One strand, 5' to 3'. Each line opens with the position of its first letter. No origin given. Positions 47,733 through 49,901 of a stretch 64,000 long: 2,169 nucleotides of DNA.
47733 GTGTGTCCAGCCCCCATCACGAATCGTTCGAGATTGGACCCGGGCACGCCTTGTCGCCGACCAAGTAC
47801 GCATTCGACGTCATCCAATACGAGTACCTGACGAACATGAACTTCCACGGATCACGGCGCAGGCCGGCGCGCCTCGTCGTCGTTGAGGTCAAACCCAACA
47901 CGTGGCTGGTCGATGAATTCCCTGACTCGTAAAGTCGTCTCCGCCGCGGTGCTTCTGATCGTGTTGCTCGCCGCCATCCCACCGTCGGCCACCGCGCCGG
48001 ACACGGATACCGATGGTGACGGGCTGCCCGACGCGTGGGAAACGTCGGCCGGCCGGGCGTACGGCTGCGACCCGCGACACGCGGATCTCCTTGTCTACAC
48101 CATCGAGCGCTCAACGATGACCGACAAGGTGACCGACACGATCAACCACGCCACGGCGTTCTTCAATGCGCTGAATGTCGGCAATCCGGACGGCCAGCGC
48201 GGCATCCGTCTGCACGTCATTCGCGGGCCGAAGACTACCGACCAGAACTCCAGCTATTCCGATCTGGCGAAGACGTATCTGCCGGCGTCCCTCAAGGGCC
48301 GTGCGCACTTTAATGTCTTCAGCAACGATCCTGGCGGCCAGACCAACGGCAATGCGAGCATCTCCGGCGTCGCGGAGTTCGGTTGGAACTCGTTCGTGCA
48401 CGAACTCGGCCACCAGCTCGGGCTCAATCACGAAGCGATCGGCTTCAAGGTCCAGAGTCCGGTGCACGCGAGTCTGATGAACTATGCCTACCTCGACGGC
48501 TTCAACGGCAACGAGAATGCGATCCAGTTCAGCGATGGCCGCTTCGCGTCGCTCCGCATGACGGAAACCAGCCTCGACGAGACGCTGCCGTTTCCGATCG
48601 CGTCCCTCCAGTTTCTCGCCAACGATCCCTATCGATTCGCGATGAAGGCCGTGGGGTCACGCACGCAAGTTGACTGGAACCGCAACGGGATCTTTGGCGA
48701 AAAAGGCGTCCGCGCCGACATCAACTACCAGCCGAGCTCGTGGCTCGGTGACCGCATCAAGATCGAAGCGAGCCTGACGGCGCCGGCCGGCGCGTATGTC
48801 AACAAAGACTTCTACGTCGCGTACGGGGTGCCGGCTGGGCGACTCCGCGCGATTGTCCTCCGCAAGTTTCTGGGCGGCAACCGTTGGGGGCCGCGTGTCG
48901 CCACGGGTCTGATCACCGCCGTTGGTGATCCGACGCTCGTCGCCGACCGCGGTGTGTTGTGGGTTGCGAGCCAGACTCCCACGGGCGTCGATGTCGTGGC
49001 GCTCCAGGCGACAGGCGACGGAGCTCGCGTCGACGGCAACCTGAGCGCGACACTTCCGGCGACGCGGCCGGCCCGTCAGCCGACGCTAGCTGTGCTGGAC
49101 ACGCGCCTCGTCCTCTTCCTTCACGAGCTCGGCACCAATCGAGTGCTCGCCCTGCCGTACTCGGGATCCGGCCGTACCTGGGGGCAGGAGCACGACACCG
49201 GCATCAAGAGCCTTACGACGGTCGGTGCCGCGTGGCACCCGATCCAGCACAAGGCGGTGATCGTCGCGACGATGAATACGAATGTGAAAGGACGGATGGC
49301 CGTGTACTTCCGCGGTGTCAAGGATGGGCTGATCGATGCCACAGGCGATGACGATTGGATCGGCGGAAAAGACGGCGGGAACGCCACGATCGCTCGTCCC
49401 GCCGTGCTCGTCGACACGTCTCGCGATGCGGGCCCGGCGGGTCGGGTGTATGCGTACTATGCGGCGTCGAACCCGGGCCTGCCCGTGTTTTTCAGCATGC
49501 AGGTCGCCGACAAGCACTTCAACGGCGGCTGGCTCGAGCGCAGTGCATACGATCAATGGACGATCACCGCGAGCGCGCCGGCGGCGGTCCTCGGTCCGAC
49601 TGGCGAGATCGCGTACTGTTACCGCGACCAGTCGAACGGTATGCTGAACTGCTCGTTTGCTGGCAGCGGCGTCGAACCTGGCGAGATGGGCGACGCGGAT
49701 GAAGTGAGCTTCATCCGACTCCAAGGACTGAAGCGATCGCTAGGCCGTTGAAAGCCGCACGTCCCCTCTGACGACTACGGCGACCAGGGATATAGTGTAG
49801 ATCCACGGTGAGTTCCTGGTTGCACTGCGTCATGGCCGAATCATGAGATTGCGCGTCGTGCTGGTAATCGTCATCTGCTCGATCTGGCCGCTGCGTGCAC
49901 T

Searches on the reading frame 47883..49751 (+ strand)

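Call 54: search_protein_families(library=pfam, proteins=[window:47883-49751:+], max_evalue=0.01)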
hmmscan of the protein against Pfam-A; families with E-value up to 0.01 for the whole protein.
window:47883-49751:+ (622 aa): 5 families
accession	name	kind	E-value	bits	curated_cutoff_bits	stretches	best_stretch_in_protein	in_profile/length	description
PF13582.12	Reprolysin_3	-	0.00015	22.8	22.4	1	153-183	92-122/123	Metallo-peptidase family M12B Reprolysin-like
PF10462.15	Peptidase_M66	-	0.00033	20.2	20.6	1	126-191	151-216/306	Peptidase M66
PF18884.5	TSP3_bac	-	0.00037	20.7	25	1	42-57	1-16/22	Bacterial TSP3 repeat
PF13688.12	Reprolysin_5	-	0.0034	18.1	27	0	151-184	121-158/196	Metallo-peptidase family M12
PF13583.11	Reprolysin_4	-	0.0035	17.5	22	1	157-185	123-153/203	Metallo-peptidase family M12B Reprolysin-like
